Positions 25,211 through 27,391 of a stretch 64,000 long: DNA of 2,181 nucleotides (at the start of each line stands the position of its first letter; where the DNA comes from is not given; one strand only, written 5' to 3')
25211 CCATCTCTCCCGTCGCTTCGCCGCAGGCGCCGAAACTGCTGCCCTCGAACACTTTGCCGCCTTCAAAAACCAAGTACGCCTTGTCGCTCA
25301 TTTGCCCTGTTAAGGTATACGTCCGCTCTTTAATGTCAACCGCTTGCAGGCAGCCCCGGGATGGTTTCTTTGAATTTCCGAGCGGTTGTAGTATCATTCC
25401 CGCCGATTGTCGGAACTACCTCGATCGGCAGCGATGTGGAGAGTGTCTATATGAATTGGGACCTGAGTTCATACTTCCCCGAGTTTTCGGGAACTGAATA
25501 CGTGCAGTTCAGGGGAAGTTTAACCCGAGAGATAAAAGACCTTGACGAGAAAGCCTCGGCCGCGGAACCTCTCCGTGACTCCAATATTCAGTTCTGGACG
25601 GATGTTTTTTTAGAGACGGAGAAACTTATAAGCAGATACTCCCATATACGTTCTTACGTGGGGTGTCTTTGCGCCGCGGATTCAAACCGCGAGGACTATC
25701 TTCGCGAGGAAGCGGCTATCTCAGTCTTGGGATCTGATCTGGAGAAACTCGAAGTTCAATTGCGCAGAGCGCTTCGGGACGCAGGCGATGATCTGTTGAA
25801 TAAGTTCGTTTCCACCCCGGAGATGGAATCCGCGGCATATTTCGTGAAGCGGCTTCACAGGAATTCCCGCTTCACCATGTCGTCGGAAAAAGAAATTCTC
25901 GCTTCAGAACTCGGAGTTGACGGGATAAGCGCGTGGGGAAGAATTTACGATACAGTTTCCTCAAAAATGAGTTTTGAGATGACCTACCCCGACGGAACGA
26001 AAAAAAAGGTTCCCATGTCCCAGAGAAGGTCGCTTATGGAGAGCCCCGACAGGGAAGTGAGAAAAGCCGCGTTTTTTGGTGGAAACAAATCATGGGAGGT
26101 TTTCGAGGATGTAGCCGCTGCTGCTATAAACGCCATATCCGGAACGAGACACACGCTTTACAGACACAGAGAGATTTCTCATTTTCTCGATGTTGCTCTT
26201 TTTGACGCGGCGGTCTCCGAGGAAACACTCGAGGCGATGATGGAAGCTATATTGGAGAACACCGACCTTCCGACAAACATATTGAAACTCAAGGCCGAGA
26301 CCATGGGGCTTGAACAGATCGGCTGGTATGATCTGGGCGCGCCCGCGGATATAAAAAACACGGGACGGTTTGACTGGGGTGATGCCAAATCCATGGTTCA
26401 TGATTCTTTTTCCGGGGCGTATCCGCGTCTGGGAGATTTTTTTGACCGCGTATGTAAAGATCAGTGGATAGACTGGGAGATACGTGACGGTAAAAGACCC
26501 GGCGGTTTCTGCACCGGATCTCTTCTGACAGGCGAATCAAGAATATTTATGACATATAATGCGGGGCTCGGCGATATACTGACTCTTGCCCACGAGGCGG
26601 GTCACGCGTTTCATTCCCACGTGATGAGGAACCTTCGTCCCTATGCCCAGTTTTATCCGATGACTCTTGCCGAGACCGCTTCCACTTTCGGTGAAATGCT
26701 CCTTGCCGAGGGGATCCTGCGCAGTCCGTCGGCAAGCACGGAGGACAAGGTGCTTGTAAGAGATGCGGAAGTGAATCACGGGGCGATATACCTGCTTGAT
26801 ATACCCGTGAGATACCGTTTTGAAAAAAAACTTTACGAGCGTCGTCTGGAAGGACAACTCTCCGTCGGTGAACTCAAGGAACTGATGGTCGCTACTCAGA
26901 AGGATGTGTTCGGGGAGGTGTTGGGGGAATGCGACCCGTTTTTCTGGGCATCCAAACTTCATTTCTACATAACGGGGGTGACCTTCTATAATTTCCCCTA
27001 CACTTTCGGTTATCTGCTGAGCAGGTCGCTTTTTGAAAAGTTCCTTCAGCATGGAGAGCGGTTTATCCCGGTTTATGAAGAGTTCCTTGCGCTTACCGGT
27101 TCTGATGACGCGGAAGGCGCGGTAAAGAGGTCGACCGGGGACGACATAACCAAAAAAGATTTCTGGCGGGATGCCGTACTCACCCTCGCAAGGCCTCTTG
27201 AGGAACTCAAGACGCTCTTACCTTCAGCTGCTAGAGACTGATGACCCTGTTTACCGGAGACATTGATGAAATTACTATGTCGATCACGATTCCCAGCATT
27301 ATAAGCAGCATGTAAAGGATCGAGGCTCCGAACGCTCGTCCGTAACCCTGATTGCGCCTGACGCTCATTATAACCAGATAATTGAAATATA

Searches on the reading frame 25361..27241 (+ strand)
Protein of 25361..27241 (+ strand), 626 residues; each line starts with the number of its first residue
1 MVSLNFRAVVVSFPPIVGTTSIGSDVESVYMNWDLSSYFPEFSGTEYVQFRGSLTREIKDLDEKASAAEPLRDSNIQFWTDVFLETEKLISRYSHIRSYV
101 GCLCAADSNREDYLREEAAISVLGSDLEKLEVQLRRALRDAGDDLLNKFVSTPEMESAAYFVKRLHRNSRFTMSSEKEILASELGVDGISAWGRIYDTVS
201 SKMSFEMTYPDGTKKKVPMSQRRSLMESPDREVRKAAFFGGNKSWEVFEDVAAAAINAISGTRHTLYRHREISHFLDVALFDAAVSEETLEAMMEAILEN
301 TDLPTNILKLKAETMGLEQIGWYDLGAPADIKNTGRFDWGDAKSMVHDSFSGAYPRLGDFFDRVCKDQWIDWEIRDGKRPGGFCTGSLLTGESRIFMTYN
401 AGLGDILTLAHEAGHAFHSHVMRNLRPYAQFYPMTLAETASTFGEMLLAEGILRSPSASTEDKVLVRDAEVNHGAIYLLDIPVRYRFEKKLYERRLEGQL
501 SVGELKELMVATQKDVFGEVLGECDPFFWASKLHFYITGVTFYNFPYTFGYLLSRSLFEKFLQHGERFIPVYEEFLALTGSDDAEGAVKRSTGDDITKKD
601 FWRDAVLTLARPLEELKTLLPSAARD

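Call 51: search_protein_families(library=pfam, proteins=[window:25361-27241:+], max_evalue=0.00001)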
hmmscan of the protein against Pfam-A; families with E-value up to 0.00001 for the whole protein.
window:25361-27241:+ (626 aa): 2 families
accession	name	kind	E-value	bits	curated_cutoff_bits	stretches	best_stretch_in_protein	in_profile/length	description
PF01432.26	Peptidase_M3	-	9.7e-26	91.5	27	1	364-603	183-453/457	Peptidase family M3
PF08439.15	Peptidase_M3_N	-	1.1e-09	38.8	25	1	142-205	6-70/70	Oligopeptidase F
